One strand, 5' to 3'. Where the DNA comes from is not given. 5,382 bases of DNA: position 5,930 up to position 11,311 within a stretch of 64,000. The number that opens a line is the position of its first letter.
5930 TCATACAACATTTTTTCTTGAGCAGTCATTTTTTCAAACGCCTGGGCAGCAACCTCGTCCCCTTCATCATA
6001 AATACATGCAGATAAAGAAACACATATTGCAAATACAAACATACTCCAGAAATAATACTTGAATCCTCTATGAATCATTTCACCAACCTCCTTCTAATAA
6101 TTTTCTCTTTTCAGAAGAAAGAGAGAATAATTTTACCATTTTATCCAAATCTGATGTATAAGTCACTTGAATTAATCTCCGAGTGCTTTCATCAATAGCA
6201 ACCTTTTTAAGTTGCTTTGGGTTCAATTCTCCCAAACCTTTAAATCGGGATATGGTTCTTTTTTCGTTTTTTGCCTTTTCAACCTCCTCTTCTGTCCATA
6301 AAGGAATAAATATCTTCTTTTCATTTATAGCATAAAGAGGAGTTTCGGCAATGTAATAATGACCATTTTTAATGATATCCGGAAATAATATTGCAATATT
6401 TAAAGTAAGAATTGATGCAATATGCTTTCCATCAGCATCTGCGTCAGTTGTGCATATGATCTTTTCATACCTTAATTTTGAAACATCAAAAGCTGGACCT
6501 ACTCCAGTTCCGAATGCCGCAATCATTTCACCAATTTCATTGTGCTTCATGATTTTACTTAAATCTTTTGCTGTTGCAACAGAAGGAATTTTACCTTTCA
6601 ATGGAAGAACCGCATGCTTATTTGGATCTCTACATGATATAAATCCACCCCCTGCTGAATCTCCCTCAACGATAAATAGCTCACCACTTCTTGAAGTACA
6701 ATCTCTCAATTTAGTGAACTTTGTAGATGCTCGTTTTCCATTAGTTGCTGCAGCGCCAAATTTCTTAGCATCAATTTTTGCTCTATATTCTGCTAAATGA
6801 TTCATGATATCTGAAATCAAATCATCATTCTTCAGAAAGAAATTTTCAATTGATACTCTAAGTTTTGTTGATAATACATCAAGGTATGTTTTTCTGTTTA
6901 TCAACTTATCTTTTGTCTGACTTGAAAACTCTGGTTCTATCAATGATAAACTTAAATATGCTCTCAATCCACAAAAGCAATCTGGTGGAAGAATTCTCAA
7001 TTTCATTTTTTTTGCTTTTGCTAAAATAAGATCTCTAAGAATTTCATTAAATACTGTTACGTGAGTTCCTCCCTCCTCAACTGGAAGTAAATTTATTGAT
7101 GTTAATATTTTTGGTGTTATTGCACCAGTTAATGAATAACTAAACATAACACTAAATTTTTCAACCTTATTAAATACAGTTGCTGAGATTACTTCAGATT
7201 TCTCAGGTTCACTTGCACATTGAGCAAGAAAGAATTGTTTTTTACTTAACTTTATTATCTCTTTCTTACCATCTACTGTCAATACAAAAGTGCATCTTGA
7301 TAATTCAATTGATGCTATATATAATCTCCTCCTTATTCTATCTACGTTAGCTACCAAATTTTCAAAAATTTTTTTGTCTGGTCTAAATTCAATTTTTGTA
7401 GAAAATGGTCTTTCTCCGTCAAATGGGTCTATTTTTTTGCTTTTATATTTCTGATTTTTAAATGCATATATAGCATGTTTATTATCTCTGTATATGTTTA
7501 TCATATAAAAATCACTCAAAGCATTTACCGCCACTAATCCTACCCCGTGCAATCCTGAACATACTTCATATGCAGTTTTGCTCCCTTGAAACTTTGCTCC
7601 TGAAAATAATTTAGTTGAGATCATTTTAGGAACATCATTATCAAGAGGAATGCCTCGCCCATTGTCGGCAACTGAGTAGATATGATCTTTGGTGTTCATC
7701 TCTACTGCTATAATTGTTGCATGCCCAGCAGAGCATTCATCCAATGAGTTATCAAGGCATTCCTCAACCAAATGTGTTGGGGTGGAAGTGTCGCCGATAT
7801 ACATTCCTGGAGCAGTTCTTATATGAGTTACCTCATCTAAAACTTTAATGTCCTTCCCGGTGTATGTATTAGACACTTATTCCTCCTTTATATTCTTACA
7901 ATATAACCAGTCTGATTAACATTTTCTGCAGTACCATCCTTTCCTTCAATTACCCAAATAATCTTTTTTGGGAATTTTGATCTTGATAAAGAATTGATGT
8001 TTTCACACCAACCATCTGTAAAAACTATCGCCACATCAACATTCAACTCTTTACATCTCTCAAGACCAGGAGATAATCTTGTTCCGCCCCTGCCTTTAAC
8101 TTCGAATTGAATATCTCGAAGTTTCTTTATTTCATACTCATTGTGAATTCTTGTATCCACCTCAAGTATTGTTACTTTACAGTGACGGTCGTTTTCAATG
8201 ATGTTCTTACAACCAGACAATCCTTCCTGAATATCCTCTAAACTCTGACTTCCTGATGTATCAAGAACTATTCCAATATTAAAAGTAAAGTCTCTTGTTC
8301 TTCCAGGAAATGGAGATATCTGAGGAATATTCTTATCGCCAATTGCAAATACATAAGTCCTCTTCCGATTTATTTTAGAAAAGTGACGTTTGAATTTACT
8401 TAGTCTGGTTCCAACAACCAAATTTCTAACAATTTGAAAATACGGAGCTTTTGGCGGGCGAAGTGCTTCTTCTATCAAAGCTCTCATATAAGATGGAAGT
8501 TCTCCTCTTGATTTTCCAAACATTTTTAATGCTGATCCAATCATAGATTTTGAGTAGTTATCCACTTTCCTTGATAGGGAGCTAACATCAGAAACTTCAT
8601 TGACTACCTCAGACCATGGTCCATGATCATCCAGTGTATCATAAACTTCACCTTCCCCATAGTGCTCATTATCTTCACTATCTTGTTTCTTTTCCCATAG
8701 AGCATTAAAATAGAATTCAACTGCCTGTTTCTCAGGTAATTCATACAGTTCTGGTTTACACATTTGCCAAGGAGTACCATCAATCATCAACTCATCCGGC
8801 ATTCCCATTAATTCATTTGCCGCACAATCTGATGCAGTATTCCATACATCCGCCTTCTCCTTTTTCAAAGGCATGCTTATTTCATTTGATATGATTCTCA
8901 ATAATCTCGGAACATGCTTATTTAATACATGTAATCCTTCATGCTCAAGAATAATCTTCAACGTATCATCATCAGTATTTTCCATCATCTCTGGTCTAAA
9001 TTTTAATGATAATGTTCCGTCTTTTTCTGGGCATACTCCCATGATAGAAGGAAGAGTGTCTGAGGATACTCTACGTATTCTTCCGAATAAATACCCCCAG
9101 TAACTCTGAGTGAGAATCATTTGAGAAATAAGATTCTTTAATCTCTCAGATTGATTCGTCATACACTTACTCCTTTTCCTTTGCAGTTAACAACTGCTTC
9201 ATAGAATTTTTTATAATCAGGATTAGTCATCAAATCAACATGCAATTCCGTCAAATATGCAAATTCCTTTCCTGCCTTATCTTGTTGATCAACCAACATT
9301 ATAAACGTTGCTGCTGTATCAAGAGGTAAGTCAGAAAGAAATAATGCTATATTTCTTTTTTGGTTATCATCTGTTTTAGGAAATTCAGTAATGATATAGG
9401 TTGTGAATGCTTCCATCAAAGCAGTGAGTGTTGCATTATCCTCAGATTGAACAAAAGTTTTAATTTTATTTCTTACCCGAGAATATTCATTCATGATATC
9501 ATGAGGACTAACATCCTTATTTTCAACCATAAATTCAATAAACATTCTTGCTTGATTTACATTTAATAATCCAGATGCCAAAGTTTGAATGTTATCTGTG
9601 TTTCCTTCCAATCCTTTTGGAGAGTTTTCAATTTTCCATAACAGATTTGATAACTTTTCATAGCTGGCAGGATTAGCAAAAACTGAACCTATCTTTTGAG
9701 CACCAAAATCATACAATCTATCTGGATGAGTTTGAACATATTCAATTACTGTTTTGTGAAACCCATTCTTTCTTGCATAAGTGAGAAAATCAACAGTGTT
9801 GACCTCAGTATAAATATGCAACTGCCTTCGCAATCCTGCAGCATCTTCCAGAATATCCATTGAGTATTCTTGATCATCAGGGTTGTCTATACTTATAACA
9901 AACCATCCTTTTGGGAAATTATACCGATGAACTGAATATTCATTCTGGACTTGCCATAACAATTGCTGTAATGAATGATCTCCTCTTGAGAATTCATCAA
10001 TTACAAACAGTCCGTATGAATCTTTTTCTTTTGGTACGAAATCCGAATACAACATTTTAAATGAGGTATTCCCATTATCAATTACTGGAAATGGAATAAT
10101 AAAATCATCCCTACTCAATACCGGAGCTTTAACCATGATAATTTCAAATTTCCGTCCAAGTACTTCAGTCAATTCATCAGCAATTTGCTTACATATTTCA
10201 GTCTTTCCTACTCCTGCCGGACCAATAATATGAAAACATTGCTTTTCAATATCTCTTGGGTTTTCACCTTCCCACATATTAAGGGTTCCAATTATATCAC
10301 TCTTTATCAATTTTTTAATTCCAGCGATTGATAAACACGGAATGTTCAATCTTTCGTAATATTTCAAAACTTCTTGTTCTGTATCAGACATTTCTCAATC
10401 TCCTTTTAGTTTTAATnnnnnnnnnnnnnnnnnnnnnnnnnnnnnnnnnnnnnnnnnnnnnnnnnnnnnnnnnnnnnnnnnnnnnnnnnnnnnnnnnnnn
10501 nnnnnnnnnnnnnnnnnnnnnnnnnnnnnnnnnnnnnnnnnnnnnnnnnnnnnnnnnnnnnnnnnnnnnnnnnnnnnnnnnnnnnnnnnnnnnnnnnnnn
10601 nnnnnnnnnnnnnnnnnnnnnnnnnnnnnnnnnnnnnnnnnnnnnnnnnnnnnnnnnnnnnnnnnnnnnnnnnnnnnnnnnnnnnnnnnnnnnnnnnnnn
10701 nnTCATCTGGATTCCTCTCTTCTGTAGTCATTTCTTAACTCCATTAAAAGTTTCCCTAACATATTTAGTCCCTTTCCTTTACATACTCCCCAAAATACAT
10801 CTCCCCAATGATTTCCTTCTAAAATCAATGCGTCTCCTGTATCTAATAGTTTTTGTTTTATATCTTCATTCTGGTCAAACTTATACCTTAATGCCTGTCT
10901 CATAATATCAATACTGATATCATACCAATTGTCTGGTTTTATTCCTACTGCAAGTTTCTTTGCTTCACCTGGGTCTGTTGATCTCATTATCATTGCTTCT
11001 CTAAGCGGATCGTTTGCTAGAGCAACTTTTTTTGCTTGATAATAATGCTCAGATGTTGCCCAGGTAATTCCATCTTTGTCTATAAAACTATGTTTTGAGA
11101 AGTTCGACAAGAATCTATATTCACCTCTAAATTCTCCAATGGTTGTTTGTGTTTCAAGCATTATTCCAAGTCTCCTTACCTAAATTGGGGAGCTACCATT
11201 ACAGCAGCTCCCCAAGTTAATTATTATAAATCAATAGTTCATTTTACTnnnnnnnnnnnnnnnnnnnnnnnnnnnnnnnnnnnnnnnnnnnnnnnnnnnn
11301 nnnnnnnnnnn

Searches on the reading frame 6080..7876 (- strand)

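Call 26: search_protein_families(library=pfam, proteins=[window:6080-7876:-], max_evalue=0.001)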
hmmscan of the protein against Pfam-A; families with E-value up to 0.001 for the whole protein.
window:6080-7876:- (598 aa): 4 families
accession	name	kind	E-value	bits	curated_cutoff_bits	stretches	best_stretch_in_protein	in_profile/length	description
PF00204.31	DNA_gyraseB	-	1.7e-14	54.1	27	1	230-367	28-163/173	DNA gyrase B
PF00986.26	DNA_gyraseB_C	-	7.1e-12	45.8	29.8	1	538-582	2-48/63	DNA gyrase B subunit, carboxyl terminus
PF01751.28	Toprim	-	1.4e-11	44.9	23.1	1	399-510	1-94/96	Toprim domain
PF02518.31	HATPase_c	-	7.1e-09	36.5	26.4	1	29-124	2-87/111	Histidine kinase-, DNA gyrase B-, and HSP90-like ATPase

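Call 27: search_protein_families(library=phrogs, proteins=[window:6080-7876:-], max_evalue=0.00001)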
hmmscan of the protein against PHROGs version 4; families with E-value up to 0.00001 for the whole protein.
window:6080-7876:- (598 aa): 3 families
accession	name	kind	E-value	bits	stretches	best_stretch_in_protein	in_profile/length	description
phrog_543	-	DNA, RNA and nucleotide metabolism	8.5e-117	392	1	2-592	20-633/661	DNA topoisomerase II large subunit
phrog_28877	-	DNA, RNA and nucleotide metabolism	1.3e-42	146.6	2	327-586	370-652/1441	DNA topoisomerase II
phrog_7229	-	DNA, RNA and nucleotide metabolism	4.8e-17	63.3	1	447-563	14-132/172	DNA topoisomerase II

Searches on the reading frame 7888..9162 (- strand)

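Call 26: search_protein_families(library=pfam, proteins=[window:7888-9162:-], max_evalue=0.001)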
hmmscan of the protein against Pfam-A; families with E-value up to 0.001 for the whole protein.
window:7888-9162:- (424 aa): 2 families
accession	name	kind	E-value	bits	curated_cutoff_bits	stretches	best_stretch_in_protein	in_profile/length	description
PF09967.15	DUF2201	-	1.2e-11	45.3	26.4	1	298-409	3-110/123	VWA-like domain (DUF2201)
PF13203.12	DUF2201_N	-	1.1e-08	35.4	23.2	1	4-267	2-254/271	Putative metallopeptidase domain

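Call 27: search_protein_families(library=phrogs, proteins=[window:7888-9162:-], max_evalue=0.00001)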
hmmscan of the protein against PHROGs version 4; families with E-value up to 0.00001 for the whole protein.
window:7888-9162:- (424 aa): 1 family
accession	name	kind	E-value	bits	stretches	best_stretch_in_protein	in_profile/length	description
phrog_1314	-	DNA, RNA and nucleotide metabolism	3.1e-47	162.5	1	50-408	53-377/394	HNH endonuclease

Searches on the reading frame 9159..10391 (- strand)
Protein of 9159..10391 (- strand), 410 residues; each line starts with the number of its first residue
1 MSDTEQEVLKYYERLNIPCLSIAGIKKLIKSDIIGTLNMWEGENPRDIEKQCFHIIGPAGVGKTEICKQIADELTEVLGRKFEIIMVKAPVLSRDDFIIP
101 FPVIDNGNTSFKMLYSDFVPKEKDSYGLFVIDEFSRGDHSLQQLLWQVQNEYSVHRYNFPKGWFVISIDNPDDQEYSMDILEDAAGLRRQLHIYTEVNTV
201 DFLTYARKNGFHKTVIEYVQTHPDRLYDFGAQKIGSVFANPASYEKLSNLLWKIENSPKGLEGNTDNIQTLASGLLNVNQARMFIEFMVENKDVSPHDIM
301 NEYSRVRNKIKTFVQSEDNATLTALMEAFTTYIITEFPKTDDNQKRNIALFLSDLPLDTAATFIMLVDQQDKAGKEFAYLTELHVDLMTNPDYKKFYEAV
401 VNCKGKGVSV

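Call 26: search_protein_families(library=pfam, proteins=[window:9159-10391:-], max_evalue=0.001)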
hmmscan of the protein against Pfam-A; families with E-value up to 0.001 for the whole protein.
window:9159-10391:- (410 aa): 3 families
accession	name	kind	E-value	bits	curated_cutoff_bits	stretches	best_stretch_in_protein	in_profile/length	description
PF13401.12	AAA_22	-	6.8e-05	23.6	27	1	50-98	5-51/130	AAA domain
PF07728.20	AAA_5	-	0.0001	22.8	22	1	55-153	4-94/139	AAA domain (dynein-related subfamily)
PF13245.12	AAA_19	-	0.00022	21.9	25.1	0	48-86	9-46/134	AAA domain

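Call 27: search_protein_families(library=phrogs, proteins=[window:9159-10391:-], max_evalue=0.00001)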
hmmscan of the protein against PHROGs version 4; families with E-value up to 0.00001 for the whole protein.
window:9159-10391:- (410 aa): 1 family
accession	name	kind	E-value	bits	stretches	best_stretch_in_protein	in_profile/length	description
phrog_1297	-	other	3e-34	119.6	1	50-398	25-347/356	ATPase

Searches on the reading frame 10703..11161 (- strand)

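Call 13: search_protein_families(library=pfam, proteins=[window:10703-11161:-], max_evalue=0.01)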
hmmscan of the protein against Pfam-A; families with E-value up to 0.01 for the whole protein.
window:10703-11161:- (152 aa): 1 family
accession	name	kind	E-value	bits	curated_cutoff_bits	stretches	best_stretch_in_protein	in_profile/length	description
PF08719.17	NADAR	-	1.4e-29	103.9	35.1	1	14-145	9-161/163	NADAR domain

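Call 14: search_protein_families(library=phrogs, proteins=[window:10703-11161:-], max_evalue=0.001)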
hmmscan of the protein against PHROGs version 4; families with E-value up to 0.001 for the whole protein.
window:10703-11161:- (152 aa): 2 families
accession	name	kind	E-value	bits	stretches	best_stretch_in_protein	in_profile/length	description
phrog_1017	-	unknown function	1.1e-44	153.3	1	4-150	4-156/170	-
phrog_652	-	unknown function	0.00073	19.8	0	16-103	141-233/296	-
